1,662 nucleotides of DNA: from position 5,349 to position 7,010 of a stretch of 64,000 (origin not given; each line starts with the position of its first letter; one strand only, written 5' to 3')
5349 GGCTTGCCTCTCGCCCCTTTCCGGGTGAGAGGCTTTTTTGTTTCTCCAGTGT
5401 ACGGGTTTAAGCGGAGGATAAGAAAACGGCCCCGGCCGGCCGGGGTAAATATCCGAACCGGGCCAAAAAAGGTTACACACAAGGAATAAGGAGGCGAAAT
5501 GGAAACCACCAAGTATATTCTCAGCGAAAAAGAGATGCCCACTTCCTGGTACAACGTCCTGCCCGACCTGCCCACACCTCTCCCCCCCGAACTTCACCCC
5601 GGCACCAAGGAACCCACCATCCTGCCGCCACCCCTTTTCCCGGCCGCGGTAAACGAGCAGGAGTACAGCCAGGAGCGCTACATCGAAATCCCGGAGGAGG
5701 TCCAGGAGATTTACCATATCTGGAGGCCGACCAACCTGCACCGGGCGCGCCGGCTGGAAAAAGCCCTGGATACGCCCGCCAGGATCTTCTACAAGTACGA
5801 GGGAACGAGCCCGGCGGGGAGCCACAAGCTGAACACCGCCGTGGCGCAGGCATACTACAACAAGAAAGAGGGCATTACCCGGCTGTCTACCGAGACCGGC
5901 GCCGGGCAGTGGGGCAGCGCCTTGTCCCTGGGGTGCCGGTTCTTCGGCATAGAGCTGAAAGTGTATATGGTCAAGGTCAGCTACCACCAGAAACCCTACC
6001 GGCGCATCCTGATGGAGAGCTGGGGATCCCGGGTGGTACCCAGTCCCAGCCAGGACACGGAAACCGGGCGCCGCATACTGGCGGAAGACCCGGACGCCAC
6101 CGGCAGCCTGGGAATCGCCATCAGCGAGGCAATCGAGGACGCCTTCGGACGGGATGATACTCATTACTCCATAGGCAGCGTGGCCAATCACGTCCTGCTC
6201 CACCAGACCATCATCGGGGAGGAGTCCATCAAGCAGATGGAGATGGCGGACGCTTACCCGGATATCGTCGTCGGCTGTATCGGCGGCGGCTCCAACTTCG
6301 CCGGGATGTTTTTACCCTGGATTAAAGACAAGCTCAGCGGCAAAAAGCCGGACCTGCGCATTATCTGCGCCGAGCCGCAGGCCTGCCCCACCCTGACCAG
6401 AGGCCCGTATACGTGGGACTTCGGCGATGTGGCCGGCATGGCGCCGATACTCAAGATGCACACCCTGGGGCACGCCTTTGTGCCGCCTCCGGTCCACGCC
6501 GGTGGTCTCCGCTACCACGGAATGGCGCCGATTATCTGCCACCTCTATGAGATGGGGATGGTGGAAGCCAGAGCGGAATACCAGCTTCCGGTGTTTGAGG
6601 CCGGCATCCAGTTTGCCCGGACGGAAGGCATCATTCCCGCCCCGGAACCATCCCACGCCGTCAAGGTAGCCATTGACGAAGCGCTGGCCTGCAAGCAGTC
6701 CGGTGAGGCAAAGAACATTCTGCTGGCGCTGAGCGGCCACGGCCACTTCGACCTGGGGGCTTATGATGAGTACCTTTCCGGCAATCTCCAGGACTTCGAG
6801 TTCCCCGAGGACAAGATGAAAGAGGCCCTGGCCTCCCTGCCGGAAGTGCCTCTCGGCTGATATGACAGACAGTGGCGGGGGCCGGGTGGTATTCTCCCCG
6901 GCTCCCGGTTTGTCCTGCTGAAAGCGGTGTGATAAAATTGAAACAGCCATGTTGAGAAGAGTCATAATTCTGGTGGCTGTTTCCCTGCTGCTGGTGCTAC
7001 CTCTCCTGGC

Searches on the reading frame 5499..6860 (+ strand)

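Call 49: search_protein_families(library=pfam, proteins=[window:5499-6860:+], max_evalue=0.000001)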
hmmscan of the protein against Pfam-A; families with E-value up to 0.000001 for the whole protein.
window:5499-6860:+ (453 aa): 1 family
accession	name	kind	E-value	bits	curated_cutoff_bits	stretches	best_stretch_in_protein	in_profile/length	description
PF00291.31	PALP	-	3.4e-31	109.1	35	1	75-413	5-295/295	Pyridoxal-phosphate dependent enzyme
